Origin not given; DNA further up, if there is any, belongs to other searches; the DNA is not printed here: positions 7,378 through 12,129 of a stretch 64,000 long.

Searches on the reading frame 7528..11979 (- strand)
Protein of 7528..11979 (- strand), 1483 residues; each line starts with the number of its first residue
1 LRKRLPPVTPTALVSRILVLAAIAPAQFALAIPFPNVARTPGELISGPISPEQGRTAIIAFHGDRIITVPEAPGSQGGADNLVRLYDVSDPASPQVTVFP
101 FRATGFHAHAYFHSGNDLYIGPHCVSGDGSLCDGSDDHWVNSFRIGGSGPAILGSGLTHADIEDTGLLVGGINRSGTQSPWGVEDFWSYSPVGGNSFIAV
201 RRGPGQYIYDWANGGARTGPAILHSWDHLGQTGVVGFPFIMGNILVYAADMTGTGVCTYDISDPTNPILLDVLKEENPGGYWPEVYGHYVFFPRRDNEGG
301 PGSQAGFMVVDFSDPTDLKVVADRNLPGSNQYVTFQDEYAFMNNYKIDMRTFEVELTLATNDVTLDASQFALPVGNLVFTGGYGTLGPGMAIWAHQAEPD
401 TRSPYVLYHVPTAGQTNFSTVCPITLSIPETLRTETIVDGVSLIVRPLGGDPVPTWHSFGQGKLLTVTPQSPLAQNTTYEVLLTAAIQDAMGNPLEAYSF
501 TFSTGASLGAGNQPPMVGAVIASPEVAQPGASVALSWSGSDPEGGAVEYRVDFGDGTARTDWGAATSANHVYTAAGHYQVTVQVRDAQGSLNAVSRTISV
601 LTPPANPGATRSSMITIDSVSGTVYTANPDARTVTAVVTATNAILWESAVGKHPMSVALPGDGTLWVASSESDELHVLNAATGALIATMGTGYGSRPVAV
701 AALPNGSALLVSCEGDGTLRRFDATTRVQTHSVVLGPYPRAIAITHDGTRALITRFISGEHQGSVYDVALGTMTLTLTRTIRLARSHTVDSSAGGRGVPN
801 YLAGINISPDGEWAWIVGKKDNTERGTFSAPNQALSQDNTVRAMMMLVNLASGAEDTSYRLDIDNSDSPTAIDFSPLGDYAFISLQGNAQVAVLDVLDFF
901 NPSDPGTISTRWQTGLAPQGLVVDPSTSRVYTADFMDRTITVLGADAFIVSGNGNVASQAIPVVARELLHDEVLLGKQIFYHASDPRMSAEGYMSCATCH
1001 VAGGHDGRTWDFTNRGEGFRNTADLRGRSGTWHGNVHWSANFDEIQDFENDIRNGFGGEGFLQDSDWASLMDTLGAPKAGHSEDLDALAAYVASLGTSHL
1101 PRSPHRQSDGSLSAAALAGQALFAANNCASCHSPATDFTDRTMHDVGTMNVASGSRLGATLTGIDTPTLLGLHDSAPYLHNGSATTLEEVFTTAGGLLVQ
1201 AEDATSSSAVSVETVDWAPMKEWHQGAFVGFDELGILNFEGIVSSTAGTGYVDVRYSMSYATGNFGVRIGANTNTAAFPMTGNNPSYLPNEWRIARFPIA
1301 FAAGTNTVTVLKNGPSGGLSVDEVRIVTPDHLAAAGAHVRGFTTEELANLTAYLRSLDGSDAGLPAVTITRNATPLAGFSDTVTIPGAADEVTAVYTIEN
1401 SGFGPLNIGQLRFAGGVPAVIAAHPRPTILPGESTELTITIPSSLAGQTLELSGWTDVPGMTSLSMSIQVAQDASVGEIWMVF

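Call 43: search_protein_families(library=pfam, proteins=[window:7528-11979:-], max_evalue=0.001)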
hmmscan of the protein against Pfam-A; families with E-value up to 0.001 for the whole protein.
window:7528-11979:- (1483 aa): 9 families
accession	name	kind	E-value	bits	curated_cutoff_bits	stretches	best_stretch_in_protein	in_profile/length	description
PF13205.12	Big_5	-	1.8e-16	61.2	23.6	1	400-504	1-105/105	Bacterial Ig-like domain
PF00801.26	PKD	-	1.3e-14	54.3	23.5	1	522-596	6-77/80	PKD domain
PF18911.6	PKD_4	-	5.5e-13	49.2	27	1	514-597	3-80/85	PKD domain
PF03150.19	CCP_MauG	-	3.8e-12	47.5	25.6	1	972-1025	3-56/149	Di-haem cytochrome c peroxidase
PF00034.26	Cytochrom_C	-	7.6e-08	34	21.3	0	1118-1136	3-20/90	Cytochrome c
PF21419.2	RoxA-like_Cyt-c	-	2.6e-05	24.1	26.7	1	1166-1192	4-30/39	RoxA-like, cytochrome c-like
PF13360.13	PQQ_2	-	5.6e-05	23.3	27.6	1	633-763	4-128/233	Outer membrane protein assembly factor BamB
PF08309.17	LVIVD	-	0.00011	21.9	20.2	0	877-906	10-35/42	LVIVD repeat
PF21783.3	YNCE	-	0.00015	21.6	27.1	1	608-755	155-302/339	YNCE-like beta-propeller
